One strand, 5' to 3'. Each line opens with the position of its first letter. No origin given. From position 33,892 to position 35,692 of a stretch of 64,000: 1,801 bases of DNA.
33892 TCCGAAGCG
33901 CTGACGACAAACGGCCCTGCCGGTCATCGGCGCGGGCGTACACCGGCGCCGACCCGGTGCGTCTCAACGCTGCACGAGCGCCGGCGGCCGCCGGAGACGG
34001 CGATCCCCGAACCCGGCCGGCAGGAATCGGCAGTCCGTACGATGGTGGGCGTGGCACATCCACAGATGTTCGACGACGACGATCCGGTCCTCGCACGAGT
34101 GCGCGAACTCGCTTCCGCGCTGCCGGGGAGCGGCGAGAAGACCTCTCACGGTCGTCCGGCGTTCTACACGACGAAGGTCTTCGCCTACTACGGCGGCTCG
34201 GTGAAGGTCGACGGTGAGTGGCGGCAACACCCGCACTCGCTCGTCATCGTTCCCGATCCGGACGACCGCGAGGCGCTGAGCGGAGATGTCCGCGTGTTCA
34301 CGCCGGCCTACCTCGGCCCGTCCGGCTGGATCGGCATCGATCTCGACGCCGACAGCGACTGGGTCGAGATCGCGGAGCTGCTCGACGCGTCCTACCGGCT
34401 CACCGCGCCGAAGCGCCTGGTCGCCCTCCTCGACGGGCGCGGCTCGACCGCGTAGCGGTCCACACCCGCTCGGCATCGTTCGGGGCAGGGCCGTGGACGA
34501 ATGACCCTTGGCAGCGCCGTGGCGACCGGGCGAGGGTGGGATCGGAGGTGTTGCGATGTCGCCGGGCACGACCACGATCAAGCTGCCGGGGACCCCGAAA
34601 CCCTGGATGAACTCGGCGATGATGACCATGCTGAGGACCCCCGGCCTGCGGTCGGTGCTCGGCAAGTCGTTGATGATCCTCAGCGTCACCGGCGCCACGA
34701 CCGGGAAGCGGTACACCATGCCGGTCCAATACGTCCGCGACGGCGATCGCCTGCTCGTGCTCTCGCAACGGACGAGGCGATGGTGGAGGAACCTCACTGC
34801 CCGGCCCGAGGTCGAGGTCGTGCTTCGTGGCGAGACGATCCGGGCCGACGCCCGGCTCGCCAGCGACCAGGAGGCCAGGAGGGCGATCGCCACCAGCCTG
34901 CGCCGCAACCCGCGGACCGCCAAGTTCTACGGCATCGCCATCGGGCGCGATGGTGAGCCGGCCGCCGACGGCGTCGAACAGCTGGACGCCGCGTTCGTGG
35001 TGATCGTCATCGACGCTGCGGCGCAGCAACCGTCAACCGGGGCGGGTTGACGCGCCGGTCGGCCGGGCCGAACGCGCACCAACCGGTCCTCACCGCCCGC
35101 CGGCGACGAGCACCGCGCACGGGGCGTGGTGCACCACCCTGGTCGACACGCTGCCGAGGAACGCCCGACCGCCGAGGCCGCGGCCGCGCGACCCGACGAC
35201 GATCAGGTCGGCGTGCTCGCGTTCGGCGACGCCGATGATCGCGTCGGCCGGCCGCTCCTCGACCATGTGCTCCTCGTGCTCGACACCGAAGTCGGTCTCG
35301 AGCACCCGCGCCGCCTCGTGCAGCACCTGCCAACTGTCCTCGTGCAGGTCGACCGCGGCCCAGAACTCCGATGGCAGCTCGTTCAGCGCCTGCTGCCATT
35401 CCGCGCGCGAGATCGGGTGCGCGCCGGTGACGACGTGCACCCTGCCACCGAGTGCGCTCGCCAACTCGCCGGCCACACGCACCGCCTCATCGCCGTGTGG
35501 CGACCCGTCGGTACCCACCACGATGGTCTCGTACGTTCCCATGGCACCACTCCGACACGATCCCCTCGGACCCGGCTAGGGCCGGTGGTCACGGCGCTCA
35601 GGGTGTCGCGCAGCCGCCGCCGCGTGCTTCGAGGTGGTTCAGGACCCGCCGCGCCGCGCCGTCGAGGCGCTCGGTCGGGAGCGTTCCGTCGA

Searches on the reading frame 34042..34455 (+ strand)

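Call 80: search_protein_families(library=pfam, proteins=[window:34042-34455:+], max_evalue=0.0001)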
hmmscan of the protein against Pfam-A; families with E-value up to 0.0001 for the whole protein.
window:34042-34455:+ (137 aa): 1 family
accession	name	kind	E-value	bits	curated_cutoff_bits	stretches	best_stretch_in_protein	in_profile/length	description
PF04237.18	YjbR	-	1.4e-09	38.9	30.1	1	26-120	2-88/88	YjbR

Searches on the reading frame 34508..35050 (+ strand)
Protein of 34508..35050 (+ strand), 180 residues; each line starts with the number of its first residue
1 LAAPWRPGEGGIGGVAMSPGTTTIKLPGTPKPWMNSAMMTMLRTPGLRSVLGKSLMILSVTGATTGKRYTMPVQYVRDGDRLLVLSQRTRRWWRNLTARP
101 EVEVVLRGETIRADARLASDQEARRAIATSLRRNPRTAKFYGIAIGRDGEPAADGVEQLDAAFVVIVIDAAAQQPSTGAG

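Call 80: search_protein_families(library=pfam, proteins=[window:34508-35050:+], max_evalue=0.0001)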
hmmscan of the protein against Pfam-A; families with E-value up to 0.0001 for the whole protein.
window:34508-35050:+ (180 aa): 1 family
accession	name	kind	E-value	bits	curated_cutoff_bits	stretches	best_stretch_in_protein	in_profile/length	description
PF04075.20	F420H2_quin_red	-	2.2e-13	50.9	22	1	50-134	20-109/130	F420H(2)-dependent quinone reductase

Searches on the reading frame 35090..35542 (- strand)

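Call 80: search_protein_families(library=pfam, proteins=[window:35090-35542:-], max_evalue=0.0001)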
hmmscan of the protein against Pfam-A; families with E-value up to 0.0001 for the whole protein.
window:35090-35542:- (150 aa): 1 family
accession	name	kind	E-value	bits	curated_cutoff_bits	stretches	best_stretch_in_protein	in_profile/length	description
PF00582.32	Usp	-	2.8e-31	109.4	24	1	4-146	2-139/141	Universal stress protein family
